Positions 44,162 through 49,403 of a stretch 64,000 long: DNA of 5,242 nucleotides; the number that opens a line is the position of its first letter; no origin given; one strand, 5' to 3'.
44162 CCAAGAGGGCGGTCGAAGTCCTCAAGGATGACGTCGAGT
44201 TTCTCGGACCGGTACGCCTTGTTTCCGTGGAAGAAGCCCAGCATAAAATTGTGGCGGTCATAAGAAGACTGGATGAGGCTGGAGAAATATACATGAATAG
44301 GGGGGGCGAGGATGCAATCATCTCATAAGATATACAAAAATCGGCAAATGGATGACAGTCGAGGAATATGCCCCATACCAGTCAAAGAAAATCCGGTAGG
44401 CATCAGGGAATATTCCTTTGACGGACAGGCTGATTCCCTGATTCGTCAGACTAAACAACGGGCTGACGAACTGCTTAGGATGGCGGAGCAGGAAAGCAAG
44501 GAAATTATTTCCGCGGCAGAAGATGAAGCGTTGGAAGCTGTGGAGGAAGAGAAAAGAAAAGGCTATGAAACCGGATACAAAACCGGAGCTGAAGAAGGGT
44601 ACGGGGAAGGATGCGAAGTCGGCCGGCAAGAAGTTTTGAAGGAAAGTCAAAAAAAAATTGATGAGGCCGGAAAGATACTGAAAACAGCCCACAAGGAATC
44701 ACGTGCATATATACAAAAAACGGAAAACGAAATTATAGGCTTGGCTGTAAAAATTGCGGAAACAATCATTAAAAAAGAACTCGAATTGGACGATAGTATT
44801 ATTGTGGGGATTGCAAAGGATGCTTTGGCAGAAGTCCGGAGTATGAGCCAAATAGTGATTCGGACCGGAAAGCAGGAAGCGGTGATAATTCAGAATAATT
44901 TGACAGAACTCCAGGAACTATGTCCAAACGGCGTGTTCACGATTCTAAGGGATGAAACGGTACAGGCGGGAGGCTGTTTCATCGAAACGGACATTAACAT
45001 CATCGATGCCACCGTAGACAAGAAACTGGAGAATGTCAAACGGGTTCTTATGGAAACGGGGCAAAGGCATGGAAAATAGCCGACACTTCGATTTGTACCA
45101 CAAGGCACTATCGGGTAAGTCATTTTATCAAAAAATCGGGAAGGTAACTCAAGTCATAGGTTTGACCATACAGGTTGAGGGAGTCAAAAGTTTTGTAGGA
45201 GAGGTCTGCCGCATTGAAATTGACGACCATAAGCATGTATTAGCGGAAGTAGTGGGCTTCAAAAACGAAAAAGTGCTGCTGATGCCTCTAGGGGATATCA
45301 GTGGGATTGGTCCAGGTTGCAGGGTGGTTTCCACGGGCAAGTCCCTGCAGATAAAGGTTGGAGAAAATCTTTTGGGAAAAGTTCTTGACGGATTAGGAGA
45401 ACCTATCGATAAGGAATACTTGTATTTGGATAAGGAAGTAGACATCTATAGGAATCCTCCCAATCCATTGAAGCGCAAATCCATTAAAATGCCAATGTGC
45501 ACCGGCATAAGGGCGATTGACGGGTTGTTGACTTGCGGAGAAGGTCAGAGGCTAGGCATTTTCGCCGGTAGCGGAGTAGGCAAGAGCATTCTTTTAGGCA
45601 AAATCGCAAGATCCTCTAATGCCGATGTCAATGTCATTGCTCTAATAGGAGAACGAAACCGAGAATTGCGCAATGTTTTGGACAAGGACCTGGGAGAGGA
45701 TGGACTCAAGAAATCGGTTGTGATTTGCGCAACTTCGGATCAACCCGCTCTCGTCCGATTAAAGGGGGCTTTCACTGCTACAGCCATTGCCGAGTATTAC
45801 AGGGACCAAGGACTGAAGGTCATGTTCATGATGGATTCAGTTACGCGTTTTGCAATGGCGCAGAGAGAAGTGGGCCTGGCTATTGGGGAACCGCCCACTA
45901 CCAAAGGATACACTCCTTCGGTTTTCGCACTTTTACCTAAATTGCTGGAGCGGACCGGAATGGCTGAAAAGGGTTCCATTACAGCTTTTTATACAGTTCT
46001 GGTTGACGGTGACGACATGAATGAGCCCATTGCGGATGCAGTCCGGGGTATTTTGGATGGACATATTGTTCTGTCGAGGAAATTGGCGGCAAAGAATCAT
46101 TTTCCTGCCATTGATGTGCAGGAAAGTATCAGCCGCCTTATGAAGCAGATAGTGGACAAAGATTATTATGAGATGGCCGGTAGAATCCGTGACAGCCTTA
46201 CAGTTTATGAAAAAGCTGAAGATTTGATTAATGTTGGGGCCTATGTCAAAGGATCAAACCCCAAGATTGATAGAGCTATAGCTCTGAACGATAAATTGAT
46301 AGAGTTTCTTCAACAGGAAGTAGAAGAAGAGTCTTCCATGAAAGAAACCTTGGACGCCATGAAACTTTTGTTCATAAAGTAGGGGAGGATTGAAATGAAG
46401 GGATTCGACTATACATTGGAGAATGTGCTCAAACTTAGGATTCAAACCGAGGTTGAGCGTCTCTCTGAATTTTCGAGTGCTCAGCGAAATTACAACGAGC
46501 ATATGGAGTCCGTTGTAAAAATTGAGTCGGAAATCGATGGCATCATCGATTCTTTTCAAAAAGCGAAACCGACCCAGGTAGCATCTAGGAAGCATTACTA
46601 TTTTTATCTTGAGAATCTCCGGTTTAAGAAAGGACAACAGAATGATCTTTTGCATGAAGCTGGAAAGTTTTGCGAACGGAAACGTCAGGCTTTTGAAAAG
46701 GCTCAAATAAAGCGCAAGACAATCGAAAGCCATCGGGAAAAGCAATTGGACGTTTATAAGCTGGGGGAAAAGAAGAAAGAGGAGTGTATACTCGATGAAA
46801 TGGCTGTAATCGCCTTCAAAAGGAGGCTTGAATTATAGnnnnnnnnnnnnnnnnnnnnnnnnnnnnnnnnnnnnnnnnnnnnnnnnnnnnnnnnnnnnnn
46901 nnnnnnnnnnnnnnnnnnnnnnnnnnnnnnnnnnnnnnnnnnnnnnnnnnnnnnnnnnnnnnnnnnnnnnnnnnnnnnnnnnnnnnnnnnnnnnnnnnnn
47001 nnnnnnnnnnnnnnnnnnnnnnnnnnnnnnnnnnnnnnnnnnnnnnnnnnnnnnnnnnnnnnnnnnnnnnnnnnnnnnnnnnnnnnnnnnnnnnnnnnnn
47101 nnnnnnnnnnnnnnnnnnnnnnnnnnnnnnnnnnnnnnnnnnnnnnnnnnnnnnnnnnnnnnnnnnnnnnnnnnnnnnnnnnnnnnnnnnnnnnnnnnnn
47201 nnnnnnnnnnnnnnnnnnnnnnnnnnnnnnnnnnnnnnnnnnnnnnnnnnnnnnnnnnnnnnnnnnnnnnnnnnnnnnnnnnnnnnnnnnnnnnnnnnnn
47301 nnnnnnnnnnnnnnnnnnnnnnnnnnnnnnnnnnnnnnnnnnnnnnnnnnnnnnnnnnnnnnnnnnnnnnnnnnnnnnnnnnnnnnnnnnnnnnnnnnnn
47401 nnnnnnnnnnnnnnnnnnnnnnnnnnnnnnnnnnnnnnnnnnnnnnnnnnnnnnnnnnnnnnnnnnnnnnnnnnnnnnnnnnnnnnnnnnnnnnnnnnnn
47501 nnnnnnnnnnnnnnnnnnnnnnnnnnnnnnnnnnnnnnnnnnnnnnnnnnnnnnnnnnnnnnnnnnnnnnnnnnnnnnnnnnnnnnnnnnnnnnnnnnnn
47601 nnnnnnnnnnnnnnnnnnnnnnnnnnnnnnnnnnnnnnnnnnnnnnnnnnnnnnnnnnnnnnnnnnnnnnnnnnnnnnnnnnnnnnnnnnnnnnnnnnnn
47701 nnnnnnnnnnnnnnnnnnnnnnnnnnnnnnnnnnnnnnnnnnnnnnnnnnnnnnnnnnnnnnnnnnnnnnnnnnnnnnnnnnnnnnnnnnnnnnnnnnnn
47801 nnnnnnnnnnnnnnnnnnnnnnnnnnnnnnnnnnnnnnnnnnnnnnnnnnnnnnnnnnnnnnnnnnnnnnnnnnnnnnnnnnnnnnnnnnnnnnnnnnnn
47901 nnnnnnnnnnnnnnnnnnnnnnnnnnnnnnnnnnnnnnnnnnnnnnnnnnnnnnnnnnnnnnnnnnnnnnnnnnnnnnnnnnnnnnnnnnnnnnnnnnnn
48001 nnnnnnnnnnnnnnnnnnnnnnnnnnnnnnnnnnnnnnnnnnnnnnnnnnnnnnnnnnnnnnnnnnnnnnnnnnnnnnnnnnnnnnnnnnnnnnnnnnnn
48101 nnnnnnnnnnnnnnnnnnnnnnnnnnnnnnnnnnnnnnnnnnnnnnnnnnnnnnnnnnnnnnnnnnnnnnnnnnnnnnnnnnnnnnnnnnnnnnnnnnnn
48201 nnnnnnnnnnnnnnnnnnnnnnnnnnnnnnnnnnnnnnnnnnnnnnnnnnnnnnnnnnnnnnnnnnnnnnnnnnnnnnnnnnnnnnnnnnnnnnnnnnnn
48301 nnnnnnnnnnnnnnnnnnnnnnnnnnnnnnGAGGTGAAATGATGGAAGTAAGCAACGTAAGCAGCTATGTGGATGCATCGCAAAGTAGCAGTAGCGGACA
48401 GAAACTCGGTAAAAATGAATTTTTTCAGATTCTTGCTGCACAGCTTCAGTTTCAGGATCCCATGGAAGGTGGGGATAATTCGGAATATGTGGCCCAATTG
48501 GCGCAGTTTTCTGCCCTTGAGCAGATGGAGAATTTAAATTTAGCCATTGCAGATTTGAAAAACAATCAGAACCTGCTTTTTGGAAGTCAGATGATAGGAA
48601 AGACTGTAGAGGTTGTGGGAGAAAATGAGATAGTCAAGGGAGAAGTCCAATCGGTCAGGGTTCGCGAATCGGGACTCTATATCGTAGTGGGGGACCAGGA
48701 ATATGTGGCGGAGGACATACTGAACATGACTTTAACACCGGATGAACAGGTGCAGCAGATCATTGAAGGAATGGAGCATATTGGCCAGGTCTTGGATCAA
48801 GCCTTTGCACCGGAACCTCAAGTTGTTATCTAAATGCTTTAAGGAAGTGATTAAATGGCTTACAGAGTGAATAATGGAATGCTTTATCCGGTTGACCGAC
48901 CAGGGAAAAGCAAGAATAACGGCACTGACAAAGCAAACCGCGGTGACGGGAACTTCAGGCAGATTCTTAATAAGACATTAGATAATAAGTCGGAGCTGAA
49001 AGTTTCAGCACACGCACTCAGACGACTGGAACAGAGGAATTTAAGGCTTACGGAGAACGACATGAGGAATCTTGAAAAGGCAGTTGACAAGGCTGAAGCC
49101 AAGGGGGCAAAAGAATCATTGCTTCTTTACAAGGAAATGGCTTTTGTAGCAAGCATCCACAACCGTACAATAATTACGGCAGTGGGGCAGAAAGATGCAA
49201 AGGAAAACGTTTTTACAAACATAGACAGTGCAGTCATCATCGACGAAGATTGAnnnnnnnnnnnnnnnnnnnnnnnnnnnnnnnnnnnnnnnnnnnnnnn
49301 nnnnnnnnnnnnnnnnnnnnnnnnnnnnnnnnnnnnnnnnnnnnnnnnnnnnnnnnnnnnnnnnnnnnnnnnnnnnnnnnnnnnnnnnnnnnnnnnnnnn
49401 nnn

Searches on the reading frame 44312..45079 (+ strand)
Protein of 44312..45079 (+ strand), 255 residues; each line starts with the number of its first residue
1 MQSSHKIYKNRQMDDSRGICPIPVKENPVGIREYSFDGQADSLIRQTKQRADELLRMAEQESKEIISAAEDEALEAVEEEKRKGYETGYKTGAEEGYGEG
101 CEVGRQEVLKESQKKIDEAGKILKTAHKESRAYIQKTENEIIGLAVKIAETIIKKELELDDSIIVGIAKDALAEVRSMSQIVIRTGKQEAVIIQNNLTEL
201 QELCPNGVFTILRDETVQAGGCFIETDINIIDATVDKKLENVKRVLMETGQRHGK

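Call 5: search_protein_families(library=ncbifam, proteins=[window:44312-45079:+])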
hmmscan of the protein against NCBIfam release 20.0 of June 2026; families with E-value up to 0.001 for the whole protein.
window:44312-45079:+ (255 aa): 12 families
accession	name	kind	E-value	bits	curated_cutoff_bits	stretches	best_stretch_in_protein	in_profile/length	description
TIGR03825.1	FliH_bacil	equivalog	3e-30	105.6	148.9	1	39-249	41-247/255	flagellar assembly protein FliH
NF004270.2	PRK05687.2-1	equivalog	9.3e-25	87.5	180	1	36-245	10-221/223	flagellar assembly protein FliH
NF005198.1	PRK06669.1-3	equivalog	1.4e-21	77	200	1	39-244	86-291/299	flagellar assembly protein FliH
NF005392.0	PRK06937.1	equivalog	7.7e-19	67.8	159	1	60-251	30-204/209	HrpE/YscL family type III secretion apparatus protein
NF004968.0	PRK06328.1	equivalog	1.6e-15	57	220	1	120-243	73-197/223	HrpE/YscL family type III secretion apparatus protein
NF005196.1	PRK06669.1-1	equivalog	3.8e-15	56.1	200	1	66-247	102-273/274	flagellar assembly protein FliH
NF004269.1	PRK05687.1-5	equivalog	3.4e-14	53.1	279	1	35-248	25-231/249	flagellar assembly protein FliH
NF009925.1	PRK13386.1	equivalog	4.4e-14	52.3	192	1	75-242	53-216/228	flagellar assembly protein FliH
NF004267.1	PRK05687.1-3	equivalog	1.2e-10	41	293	1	40-250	45-260/266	flagellar assembly protein FliH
NF004266.1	PRK05687.1-1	equivalog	6.7e-09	35.6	260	1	56-245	33-224/230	flagellar assembly protein FliH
TIGR02499.1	HrpE_YscL_not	equivalog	4.1e-08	33.5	78.7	1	50-233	14-165/166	type III secretion system stator protein SctL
NF006574.0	PRK09098.1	subfamily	3.2e-06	26.8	278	0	39-91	40-88/277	HrpE/YscL family type III secretion apparatus protein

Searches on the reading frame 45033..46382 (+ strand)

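Call 5: search_protein_families(library=ncbifam, proteins=[window:45033-46382:+])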
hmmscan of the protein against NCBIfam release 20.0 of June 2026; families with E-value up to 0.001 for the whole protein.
window:45033-46382:+ (449 aa): 35 families (the best 25 are shown)
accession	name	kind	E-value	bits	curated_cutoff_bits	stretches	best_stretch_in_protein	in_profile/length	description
TIGR03497.1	FliI_clade2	equivalog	1.7e-199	663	629.8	1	36-446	1-412/413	flagellar protein export ATPase FliI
TIGR01026.1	fliI_yscN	subfamily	9.2e-186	617.8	379.5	1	19-447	8-439/440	FliI/YscN family ATPase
TIGR03496.1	FliI_clade1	equivalog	9.5e-179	594.5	619.1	1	36-444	1-412/414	flagellar protein export ATPase FliI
TIGR02546.1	III_secr_ATP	equivalog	1.3e-177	590.8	604.75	1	32-445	3-420/423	type III secretion system ATPase SctN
NF005391.0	PRK06936.1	equivalog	1.2e-171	571.4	657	1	21-444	10-435/439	type III secretion system ATPase SctN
TIGR03498.1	FliI_clade3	equivalog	6.6e-163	542.2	587.45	1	36-444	1-415/418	flagellar protein export ATPase FliI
NF006575.0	PRK09099.1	subfamily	1.8e-160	534.5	706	1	19-444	11-438/443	type III secretion system ATPase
NF005295.0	PRK06820.1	equivalog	4.7e-150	500.4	690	1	34-445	29-437/440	EscN/YscN/HrcN family type III secretion system ATPase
NF006290.1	PRK08472.1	equivalog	8.9e-142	472.9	644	1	24-444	8-430/433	flagellar protein export ATPase FliI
NF005535.1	PRK07196.1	equivalog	4.6e-134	447.7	715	1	35-446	20-433/434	flagellar protein export ATPase FliI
NF005765.0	PRK07594.1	equivalog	3.7e-129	431.2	715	1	32-439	19-423/433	EscN/YscN/HrcN family type III secretion system ATPase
NF006012.0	PRK08149.1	equivalog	6.3e-127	424.1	594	1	33-444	8-427/431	type III secretion system ATPase SctN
NF004578.0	PRK05922.1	equivalog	1.8e-96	323.6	604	1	31-446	16-430/434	type III secretion system ATPase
NF040574.1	T3SS_ATP_VscN2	exception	7.2e-71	239.3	750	1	50-446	21-416/420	type III secretion system ATPase VscN2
NF003235.0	PRK04196.1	subfamily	4.8e-59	200.3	349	1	34-444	5-432/462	V-type ATP synthase subunit B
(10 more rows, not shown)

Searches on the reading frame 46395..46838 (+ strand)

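Call 22: search_protein_families(library=pfam, proteins=[window:46395-46838:+], max_evalue=0.001)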
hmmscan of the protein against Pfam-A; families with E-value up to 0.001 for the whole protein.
window:46395-46838:+ (147 aa): 1 family
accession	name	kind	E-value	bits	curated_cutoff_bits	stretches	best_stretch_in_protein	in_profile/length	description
PF02050.21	FliJ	-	4.2e-10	40.3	28.4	1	24-141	5-123/123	Flagellar FliJ protein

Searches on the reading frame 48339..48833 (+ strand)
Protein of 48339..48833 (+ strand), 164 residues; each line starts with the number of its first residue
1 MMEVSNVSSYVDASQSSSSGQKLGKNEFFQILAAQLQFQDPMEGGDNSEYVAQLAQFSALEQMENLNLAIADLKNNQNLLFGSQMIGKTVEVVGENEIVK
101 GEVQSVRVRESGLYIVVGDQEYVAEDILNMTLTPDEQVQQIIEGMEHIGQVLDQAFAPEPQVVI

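Call 22: search_protein_families(library=pfam, proteins=[window:48339-48833:+], max_evalue=0.001)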
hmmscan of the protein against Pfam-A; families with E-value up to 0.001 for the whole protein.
window:48339-48833:+ (164 aa): 1 family
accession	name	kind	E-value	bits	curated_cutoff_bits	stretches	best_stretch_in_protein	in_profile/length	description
PF03963.19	FlgD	-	3.7e-19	69.1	27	1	8-69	11-72/75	Flagellar hook capping protein - N-terminal region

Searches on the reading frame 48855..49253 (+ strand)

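Call 22: search_protein_families(library=pfam, proteins=[window:48855-49253:+], max_evalue=0.001)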
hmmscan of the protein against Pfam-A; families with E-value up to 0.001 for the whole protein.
window:48855-49253:+ (132 aa): 1 family
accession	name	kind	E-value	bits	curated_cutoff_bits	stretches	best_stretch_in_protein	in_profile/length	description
PF12611.13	Flagellar_put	-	5.9e-12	45.6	21.1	1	105-128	1-24/24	Putative flagellar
